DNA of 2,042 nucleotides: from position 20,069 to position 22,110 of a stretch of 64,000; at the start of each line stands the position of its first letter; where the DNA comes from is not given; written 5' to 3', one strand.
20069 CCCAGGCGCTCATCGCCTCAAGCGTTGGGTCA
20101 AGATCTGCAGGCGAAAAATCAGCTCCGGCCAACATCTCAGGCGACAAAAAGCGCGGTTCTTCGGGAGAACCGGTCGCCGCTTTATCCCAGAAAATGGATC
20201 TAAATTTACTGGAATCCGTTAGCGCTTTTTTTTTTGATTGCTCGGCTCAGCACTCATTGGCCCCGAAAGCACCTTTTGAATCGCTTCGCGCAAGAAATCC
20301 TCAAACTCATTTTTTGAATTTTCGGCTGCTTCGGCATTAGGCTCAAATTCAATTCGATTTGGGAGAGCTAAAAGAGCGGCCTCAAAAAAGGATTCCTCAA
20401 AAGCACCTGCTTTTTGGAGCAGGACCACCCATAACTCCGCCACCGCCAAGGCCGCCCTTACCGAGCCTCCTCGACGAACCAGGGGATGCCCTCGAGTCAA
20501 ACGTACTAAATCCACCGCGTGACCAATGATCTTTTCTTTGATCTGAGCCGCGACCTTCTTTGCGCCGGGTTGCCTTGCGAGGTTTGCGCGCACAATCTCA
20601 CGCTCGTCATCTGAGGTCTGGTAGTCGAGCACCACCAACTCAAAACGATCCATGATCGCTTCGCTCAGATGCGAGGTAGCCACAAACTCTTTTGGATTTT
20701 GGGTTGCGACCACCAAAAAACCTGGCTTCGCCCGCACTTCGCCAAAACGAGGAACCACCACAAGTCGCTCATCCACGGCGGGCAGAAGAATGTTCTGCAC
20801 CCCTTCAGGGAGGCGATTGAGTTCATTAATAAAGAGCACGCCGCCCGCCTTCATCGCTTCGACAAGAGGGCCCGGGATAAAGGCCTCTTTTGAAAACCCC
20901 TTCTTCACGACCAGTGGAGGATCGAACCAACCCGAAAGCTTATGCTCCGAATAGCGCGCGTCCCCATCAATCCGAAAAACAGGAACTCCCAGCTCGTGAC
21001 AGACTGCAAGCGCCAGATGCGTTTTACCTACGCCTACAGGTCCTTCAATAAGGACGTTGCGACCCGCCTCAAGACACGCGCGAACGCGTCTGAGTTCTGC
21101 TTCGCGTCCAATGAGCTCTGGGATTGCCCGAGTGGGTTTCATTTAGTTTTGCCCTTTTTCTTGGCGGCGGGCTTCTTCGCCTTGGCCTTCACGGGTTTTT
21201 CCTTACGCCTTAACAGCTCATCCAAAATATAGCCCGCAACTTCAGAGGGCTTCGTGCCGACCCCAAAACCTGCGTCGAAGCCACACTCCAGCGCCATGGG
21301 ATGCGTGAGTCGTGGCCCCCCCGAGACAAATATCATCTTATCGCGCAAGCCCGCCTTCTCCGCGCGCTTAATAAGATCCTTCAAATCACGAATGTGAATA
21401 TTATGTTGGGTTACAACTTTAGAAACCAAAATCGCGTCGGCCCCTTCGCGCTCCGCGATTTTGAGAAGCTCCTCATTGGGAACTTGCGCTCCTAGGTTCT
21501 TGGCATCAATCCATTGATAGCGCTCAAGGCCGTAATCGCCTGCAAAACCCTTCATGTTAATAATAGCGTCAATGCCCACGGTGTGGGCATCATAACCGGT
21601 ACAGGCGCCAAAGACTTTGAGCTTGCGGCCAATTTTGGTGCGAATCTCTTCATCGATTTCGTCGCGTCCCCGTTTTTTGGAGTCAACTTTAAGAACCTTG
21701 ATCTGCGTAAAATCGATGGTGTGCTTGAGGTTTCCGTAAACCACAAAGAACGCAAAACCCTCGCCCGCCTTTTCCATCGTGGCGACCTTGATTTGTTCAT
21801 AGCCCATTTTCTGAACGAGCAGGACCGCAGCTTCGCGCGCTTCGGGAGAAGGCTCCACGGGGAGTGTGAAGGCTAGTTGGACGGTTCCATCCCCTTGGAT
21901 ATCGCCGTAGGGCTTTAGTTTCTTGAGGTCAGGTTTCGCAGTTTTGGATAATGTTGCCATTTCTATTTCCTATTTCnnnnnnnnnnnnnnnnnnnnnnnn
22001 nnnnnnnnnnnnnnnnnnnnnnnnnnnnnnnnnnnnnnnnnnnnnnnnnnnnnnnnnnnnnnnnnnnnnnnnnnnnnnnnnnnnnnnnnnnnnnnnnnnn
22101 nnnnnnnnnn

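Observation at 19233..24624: A MoxR AAA+ ATPase and VWA protein co-transcribed with lysine 5,6-aminomutase (kdd-kamD-kamE-moxR-vwa): candidate new reactivase/chaperone for a B12 radical enzyme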

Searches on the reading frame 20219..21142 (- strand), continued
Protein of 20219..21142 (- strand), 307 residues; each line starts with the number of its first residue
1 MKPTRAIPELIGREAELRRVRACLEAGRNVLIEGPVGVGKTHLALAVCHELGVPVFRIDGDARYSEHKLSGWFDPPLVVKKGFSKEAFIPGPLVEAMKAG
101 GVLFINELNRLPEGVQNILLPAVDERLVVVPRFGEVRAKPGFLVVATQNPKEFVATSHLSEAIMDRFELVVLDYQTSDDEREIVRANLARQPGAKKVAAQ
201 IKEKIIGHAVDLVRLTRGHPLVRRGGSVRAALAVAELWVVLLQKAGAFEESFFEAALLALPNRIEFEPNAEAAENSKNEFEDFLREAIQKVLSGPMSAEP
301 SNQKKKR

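Call 48: search_protein_families(library=pfam, proteins=[L118:9754-10305:+, L149:9625-10794:+, L149:10804-11343:+, L170:9557-10090:+, L104:6976-7515:+, L127:9621-10196:+, L127:10203-10775:+, L125:5088-6653:+, L125:6625-7374:+, L121:5065-7917:+], max_evalue=0.001)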
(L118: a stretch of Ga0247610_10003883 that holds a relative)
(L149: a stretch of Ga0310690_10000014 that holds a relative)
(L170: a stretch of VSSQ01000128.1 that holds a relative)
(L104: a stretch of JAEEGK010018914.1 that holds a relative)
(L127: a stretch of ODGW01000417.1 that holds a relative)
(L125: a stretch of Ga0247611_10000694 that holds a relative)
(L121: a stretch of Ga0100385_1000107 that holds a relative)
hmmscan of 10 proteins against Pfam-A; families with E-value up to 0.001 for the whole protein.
L118:9754-10305:+ (183 aa): 0 families

L149:9625-10794:+ (389 aa): 13 families
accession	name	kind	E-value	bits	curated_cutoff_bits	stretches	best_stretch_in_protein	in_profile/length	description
PF04015.17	DUF362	-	2.3e-37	129.5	24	1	66-327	1-199/200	Domain of unknown function (DUF362)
PF13237.11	Fer4_10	-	5.5e-09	36.2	25.5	2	205-251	3-53/53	4Fe-4S dicluster domain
PF00037.32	Fer4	-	6.3e-08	32.6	21.1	1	234-251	2-19/24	4Fe-4S binding domain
PF13187.11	Fer4_9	-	8.3e-08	32.6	27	1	210-253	1-50/52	4Fe-4S dicluster domain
PF12837.12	Fer4_6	-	1.9e-07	31.2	25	1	235-251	4-20/24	4Fe-4S binding domain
PF12838.12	Fer4_7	-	3.1e-07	31.2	27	1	210-251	1-49/52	4Fe-4S dicluster domain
PF14697.11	Fer4_21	-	5.4e-07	30.1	35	1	209-252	6-53/59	4Fe-4S dicluster domain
PF12797.12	Fer4_2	-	7.1e-07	29.2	24.5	1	233-251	3-21/22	4Fe-4S binding domain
PF13484.11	Fer4_16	-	1.3e-06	29.5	30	0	239-276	1-38/66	4Fe-4S double cluster binding domain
PF25160.1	LdpA_Fe-S-bd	-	1.6e-05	25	27.6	1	213-254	4-42/49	LdpA Fe-S cluster-binding domain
PF13183.11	Fer4_8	-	2.9e-05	25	27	0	208-223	51-66/68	4Fe-4S dicluster domain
PF12800.12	Fer4_4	-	4.3e-05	24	24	0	238-251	2-15/17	4Fe-4S binding domain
PF13459.11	Fer4_15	-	0.00045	21.3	22.4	0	235-269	3-36/66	4Fe-4S single cluster domain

L149:10804-11343:+ (179 aa): 0 families

L170:9557-10090:+ (177 aa): 0 families

L104:6976-7515:+ (179 aa): 0 families

L127:9621-10196:+ (191 aa): 1 family
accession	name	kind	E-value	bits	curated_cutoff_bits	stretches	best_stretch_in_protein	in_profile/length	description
PF14014.11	DUF4230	-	2.9e-33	115.5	27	1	36-185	2-148/148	Protein of unknown function (DUF4230)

L127:10203-10775:+ (190 aa): 1 family
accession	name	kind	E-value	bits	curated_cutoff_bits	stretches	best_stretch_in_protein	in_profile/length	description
PF14014.11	DUF4230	-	4.8e-29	101.8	27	1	50-188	2-147/148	Protein of unknown function (DUF4230)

L125:5088-6653:+ (521 aa): 1 family
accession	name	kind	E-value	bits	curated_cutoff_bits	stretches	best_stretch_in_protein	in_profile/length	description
PF10150.14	RNase_E_G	-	5.5e-95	318.3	25.5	1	148-418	1-270/270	Ribonuclease E/G family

L125:6625-7374:+ (249 aa): 1 family
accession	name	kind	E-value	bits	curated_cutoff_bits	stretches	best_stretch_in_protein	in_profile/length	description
PF01183.26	Glyco_hydro_25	-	6e-34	118.4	27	1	36-202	1-180/180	Glycosyl hydrolases family 25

L121:5065-7917:+ (950 aa): 19 families
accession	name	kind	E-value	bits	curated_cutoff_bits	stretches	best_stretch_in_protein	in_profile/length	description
PF00350.29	Dynamin_N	-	5.3e-24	85.6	27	1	468-619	1-167/168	Dynamin family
PF07719.23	TPR_2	-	4.9e-15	54.8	27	0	60-87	3-30/34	Tetratricopeptide repeat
PF13428.12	TPR_14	-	9.4e-15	54.1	23.5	0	133-170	6-43/44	Tetratricopeptide repeat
PF13424.12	TPR_12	-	8e-14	52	30.1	0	91-157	3-74/77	Tetratricopeptide repeat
PF01926.29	MMR_HSR1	-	2.8e-11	44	21.9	1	468-619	2-113/113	50S ribosome-binding GTPase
PF13176.12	TPR_7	-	1.4e-10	40.9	27.9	0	96-121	4-29/36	Tetratricopeptide repeat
PF14559.12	TPR_19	-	4.2e-10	40.2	25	0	277-327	5-55/68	Tetratricopeptide repeat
PF13432.12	TPR_16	-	2.6e-09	37.8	32.7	0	198-253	1-57/65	Tetratricopeptide repeat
PF13174.12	TPR_6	-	2.6e-09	37.5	26.3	0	196-218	2-24/33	Tetratricopeptide repeat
PF13181.12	TPR_8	-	9.5e-08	32.1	25.7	0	59-89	2-32/34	Tetratricopeptide repeat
PF00515.34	TPR_1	-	1.2e-07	31.7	27.8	0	97-120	7-30/34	Tetratricopeptide repeat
PF00009.33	GTP_EFTU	-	5.7e-07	29.7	26.5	1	467-642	5-150/188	Elongation factor Tu GTP binding domain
PF09976.15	TPR_21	-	7.1e-07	29.6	25.5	0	194-302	76-185/193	Tetratricopeptide repeat-like domain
PF12895.13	ANAPC3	-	1.1e-06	29.2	27.2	0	22-83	21-81/82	Anaphase-promoting complex, cyclosome, subunit 3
PF20308.4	TPR-S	-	2.3e-05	25.3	27.6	0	21-85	15-79/102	Tetratricopeptide Repeats-Sensor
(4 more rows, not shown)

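Call 57: predict_structure(alignment_id=A1)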
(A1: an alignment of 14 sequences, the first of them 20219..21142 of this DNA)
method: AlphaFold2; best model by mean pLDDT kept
length: 307 residues; sequences in the alignment: 14
mean_pLDDT: 85.4   pTM: 0.80
mean pLDDT of the five models: 85.4, 85.3, 83.9, 82.7, 75.0
residues with pLDDT >= 90: 171; 70-90: 99; 50-70: 20; < 50: 17
segments of 3 or more residues with pLDDT < 50: 1-4, 296-307
pLDDT, mean of each block of 10 residues (from residue 1): 63 93 95 89 89 88 86 91 89 96 91 89 94 92 90 62 88 93 94 88 96 89 82 95 90 94 76 66 90 61 34
secondary structure, 60 per line:
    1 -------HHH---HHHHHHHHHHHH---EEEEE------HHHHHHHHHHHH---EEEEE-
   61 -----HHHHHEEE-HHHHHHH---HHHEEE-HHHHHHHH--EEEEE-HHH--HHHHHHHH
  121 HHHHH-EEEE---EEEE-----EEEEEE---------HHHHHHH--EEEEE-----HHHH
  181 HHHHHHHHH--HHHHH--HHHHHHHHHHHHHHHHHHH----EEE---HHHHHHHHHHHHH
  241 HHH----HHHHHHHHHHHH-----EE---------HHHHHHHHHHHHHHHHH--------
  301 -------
elements in order: H14-25 E29-33 H40-51 E55-59 H66-70 E71-73 H75-81 E88-90 H92-99 E102-106 H113-125 E127-130 E134-137 E143-148 H158-164 E167-171 H177-189 H192-196 H199-217 E222-224 H228-243 H248-259 H276-292

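Call 61: fold_search(model_id=the predicted structure, library=pdb)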
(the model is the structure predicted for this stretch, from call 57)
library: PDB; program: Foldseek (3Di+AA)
matches with E <= 10: 1908; with E <= 0.001: 1574
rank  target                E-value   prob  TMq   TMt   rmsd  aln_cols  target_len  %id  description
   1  9qh8_F                2.9e-17  1.00  0.67  0.80   3.6       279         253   22  reduced NorQ-NorD VWA domain complex from Paracoccus denitrificans (released 2026-03-25)
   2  9qh4_A                4.3e-17  1.00  0.67  0.80   3.8       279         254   22  NorQ hexamer from Paracoccus denitrificans (released 2026-03-25)
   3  9qh8_A                5.4e-17  1.00  0.66  0.78   3.9       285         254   22  reduced NorQ-NorD VWA domain complex from Paracoccus denitrificans (released 2026-03-25)
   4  9qhd_B                6.1e-17  1.00  0.65  0.77   3.9       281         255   23  NorQD complex state 1 from Jhaorihella thermophila (released 2026-03-25)
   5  9qh4_F                9.6e-17  1.00  0.67  0.80   3.6       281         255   22  NorQ hexamer from Paracoccus denitrificans (released 2026-03-25)
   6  9qh8_C                1.1e-16  1.00  0.66  0.79   3.7       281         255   21  reduced NorQ-NorD VWA domain complex from Paracoccus denitrificans (released 2026-03-25)
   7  9qh9_C                1.2e-16  1.00  0.68  0.80   3.6       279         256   22  NorQ in complex with NorD VWA domain steep staircase subset 2 from Paracoccus denitrificans (released 2026-03-25)
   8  9qh4_C                1.8e-16  1.00  0.64  0.76   4.2       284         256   21  NorQ hexamer from Paracoccus denitrificans (released 2026-03-25)
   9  9qhd_C                2.4e-16  1.00  0.67  0.79   3.6       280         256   22  NorQD complex state 1 from Jhaorihella thermophila (released 2026-03-25)
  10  9qh7_E                2.5e-16  1.00  0.65  0.79   3.8       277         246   22  NorQ in complex with NorD VWA domain steep staircase subset 1 from Paracoccus denitrificans (released 2026-03-25)
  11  9qh6_B                2.5e-16  1.00  0.67  0.79   3.7       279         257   22  NorQ in complex with NorD VWA domain from Paracoccus denitrificans (released 2026-03-25)
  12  6l1q_A                3.0e-16  1.00  0.66  0.75   3.9       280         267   21  Crystal structure of AfCbbQ2, a MoxR AAA+-ATPase and CbbQO-type Rubisco activase from Acidithiobacillus ferrooxidans (released 2019-12-18)
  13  9qhd_A                8.9e-16  1.00  0.67  0.79   3.9       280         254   22  NorQD complex state 1 from Jhaorihella thermophila (released 2026-03-25)
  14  9qhd_F                1.1e-15  1.00  0.66  0.78   3.6       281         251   22  NorQD complex state 1 from Jhaorihella thermophila (released 2026-03-25)
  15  9qh6_F                8.3e-15  1.00  0.65  0.77   3.8       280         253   22  NorQ in complex with NorD VWA domain from Paracoccus denitrificans (released 2026-03-25)
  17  5c3c_B                4.9e-14  1.00  0.61  0.78   4.4       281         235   19  Structural characterization of a newly identified component of alpha-carboxysomes: The AAA+ domain Protein cso-CbbQ (released 2015-11-18)
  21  5c3c_A                2.3e-12  1.00  0.61  0.79   4.0       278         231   20  Structural characterization of a newly identified component of alpha-carboxysomes: The AAA+ domain Protein cso-CbbQ (released 2015-11-18)
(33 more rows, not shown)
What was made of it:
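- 20219..21142 (-): moxR: CbbQ/NorQ-like MoxR AAA+ ATPase (307 aa); its start overlaps the kamE stop by 4 nt. The AF2 model (pLDDT 85) best matches NorQ and CbbQ, with TM 0.67/0.80 (calls 57, 61).
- On MoxR AAA+ ATPases (CbbQ/NorQ-like, Pfam AAA_5): The top 21 PDB matches are NorQ and CbbQ, with E down to 3e-17 and TM 0.67/0.80 (calls 57, 61).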

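Call 74: search_protein_families(library=padloc, proteins=[window:20219-21142:-], max_evalue=0.01)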
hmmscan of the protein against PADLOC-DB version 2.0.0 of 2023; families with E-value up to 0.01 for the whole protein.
window:20219-21142:- (307 aa): 9 families
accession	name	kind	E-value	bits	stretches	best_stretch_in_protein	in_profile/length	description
PDLC04140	mad8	-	4.7e-06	24.3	1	14-53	14-53/314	mads_8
PDLC01993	RtcR--CARF_AAA_HTH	-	1.9e-05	21.3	1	99-189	278-369/523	-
PDLC04232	IetA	-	3.4e-05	21.4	1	21-59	109-148/330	-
PDLC02630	DrmD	-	9.5e-05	20.1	1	22-49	96-123/260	DrmD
PDLC01994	RtcR_PspF1--CARF_AAA_HTH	-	0.00024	18.3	1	93-285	246-422/468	-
PDLC01439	typeIV_DinG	-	0.0017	15.1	1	18-45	25-52/575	CAS-IV-A; associated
PDLC04790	PDC-S01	-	0.0034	14.2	1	9-62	10-62/422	-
PDLC02196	IetA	-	0.0046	14.4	1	24-57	119-152/374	-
PDLC02195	IetA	-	0.0069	13.7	0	23-57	133-169/395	-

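Call 75: find_encoding_contigs(protein=P0001, flank=500, max_places=4)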
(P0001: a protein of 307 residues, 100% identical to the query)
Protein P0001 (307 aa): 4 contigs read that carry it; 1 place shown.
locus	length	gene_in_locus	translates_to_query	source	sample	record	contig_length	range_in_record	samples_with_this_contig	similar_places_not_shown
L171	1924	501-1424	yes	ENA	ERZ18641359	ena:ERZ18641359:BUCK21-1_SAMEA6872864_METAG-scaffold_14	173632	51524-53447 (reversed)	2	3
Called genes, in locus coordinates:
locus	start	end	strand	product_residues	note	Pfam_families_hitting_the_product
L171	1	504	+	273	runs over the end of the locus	PF16554:OAM_dimer, PF02310:B12-binding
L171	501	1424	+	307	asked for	PF13191:AAA_16, PF00158:Sigma54_activat (faint), PF05496:RuvB_N (faint), PF07726:AAA_3, PF07728:AAA_5, PF00004:AAA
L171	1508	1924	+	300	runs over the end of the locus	PF00092:VWA (weak), PF13519:VWA_2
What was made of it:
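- Checked: moxR stop to vwa: 71 nt to the TTG start, or 83 nt to the ATG start that public gene calls use (call 75).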

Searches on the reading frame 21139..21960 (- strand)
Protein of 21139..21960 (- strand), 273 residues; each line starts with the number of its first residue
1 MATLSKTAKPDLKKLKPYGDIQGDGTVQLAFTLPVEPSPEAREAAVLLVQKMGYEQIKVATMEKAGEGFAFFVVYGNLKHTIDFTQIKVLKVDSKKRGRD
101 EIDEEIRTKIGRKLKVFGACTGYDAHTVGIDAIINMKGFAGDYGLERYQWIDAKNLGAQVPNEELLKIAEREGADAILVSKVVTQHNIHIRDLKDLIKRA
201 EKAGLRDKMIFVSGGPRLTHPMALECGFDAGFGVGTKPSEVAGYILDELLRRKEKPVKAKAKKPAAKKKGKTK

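Call 3: search_protein_families(library=pfam, proteins=[window:21139-21960:-])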
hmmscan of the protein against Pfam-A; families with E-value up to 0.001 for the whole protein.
window:21139-21960:- (273 aa): 2 families
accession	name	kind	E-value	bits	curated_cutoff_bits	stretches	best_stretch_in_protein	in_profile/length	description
PF16554.10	OAM_dimer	-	1.5e-27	96.3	25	1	15-90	2-77/78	Dimerisation domain of d-ornithine 4,5-aminomutase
PF02310.24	B12-binding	-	2.6e-14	53.5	32.1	1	115-238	2-116/121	B12 binding domain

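Call 4: search_protein_families(library=ncbifam, proteins=[window:21139-21960:-])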
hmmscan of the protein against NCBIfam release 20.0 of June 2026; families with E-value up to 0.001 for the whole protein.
window:21139-21960:- (273 aa): 8 families
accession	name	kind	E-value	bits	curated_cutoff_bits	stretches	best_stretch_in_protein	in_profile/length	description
NF052385.1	Lys_5_6_beta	equivalog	4e-101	337.8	280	1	14-252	2-240/241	lysine 5,6-aminomutase subunit beta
NF040743.1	ornith_mutase_E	equivalog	3.1e-38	131.2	800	1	11-249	497-726/730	D-ornithine 4,5-aminomutase subunit OraE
NF002612.0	PRK02261.1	equivalog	1.6e-08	34.2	110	1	120-215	10-93/148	methylaspartate mutase subunit S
TIGR01501.1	MthylAspMutase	equivalog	1.2e-07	31.6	135.8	1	121-214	9-90/134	methylaspartate mutase subunit S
NF006944.0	PRK09426.1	equivalog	5e-05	21.4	876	1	93-254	569-719/721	methylmalonyl-CoA mutase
NF047996.1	corrin_MtgC_2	exception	5.9e-05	22.6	370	1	109-230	86-194/212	glycine betaine-specific corrinoid protein MtgC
TIGR02370.1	pyl_corrinoid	subfamily_domain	0.00017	21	215.3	1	124-229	95-188/197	methyltransferase cognate corrinoid protein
NF041607.1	dimeth_corrin_MtbC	equivalog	0.00036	20.1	350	1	99-229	66-186/203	dimethylamine corrinoid protein MtbC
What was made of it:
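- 21139..21960 (-): kamE: lysine 5,6-aminomutase beta subunit (273 aa), the B12- and PLP-binding subunit. It matches NF052385 at 338 bits (cut-off 280; call 4).
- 21142..21204 (-): Polybasic C-terminal tail of KamE (residues 253-273, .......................-type), ending in the ATGA overlap with moxR. The tail lies beyond the NF052385 core (call 4).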
